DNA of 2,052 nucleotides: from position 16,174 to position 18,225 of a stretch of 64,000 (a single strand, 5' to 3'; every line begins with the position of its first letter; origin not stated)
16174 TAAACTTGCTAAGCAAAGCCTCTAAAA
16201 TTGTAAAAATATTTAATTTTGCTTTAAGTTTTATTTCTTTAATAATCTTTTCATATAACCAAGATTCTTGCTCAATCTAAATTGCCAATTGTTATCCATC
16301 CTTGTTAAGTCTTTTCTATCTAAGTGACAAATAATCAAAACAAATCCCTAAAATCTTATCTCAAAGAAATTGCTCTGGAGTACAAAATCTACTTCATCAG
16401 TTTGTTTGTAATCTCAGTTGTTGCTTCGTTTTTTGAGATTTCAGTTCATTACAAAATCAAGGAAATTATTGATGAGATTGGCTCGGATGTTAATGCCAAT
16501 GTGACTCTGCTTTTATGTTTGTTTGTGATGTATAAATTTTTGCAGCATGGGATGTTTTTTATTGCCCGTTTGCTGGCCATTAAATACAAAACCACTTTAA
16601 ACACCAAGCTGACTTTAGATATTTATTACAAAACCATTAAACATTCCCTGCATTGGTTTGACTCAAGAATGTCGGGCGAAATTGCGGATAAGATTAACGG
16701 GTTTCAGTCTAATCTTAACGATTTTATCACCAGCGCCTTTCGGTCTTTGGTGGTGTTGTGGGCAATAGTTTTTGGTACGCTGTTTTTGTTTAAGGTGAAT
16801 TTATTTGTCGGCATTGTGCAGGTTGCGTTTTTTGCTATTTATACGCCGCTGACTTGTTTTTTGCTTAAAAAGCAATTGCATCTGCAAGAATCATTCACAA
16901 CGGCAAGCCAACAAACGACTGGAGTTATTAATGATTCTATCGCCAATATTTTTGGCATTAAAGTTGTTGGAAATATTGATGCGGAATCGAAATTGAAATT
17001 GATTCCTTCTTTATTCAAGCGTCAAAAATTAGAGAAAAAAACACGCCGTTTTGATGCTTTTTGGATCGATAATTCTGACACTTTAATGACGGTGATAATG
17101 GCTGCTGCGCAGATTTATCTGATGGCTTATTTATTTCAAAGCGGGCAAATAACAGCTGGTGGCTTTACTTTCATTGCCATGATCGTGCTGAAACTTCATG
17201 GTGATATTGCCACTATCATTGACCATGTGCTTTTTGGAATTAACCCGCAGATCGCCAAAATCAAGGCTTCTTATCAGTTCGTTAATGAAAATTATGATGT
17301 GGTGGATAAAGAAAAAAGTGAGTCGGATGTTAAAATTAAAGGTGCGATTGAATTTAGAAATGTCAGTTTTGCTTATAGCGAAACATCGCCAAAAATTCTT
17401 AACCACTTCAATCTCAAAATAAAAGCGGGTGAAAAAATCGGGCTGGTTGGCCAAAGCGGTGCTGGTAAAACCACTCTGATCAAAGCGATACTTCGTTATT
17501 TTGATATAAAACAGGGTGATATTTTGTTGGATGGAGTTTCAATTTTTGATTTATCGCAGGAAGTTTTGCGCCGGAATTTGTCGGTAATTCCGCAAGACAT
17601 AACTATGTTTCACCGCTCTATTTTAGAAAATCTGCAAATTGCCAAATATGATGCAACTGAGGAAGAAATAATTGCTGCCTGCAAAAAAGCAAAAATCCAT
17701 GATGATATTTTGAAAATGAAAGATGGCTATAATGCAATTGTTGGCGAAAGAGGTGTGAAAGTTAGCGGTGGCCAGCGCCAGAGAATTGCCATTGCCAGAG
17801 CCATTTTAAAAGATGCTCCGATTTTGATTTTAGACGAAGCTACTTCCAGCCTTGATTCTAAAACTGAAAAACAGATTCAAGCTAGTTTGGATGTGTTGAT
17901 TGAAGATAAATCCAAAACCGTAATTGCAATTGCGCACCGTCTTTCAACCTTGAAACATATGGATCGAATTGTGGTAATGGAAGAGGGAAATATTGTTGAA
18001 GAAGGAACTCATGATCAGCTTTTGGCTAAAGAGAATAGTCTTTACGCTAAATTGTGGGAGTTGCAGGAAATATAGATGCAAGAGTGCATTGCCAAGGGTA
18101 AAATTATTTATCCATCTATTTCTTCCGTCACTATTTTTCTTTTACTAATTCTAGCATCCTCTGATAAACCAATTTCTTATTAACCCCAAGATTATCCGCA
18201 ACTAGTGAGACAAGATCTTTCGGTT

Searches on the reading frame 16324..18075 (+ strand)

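Call 21: search_protein_families(library=ncbifam, proteins=[window:16324-18075:+], max_evalue=0.00001)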
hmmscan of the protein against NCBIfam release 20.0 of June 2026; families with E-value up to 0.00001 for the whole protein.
window:16324-18075:+ (583 aa): 185 families (the best 25 are shown)
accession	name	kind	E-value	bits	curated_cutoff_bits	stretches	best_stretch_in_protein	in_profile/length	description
TIGR02203.1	MsbA_lipidA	equivalog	4.2e-100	335.9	602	1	19-581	11-569/572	lipid A export permease/ATP-binding protein MsbA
TIGR02204.1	MsbA_rel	hypoth_equivalog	3.3e-99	333.1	780.4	1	16-581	12-575/576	ABC transporter, permease/ATP-binding protein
NF010178.0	PRK13657.1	equivalog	4.6e-95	319.2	733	1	25-577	22-566/588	glucan ABC transporter ATP-binding protein/ permease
TIGR01846.1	type_I_sec_HlyB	subfamily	9.6e-89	298.5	725.55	1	17-581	134-692/694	type I secretion system permease/ATPase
TIGR03796.1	NHLM_micro_ABC1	equivalog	1.6e-88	297.7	853.3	1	21-577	153-708/710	NHLP family bacteriocin export ABC transporter peptidase/permease/ATPase subunit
NF052233.1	CphA_assoc_ABC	equivalog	1.4e-86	291.5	880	1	91-581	260-743/766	cyanophycin metabolism-associated ABC transporter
NF045513.1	HepA_fam_ABC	equivalog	3.2e-86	290.1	725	1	52-574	86-603/610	heterocyst formation ABC transporter subunit HepA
TIGR03375.1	type_I_sec_LssB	subfamily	1.4e-83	281.5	693.1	1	18-570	145-692/696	type I secretion system permease/ATPase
TIGR03797.1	NHLM_micro_ABC2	equivalog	4.9e-80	269.9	709.4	1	8-579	122-683/686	NHLP bacteriocin export ABC transporter permease/ATPase subunit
TIGR01193.1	bacteriocin_ABC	subfamily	1.1e-78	265.5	523.85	1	3-578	138-706/708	peptide cleavage/export ABC transporter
TIGR01192.1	chvA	subfamily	7.1e-76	256.1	585.4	1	23-576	20-566/585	glucan export ABC transporter ATP-binding protein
NF008381.0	PRK11176.1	equivalog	8.6e-76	255.5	867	1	17-581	20-579/582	lipid A ABC transporter ATP-binding protein/permease MsbA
TIGR00958.1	3a01208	subfamily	6.6e-75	252.8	874.6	1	21-577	160-710/711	antigen peptide transporter 2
NF008364.0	PRK11160.1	equivalog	7.9e-72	242.7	630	1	140-574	143-569/575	heme ABC transporter ATP-binding protein/permease CydC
TIGR01842.1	type_I_sec_PrtD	subfamily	5.5e-67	226.5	510.15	1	20-569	4-543/544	type I secretion system permease/ATPase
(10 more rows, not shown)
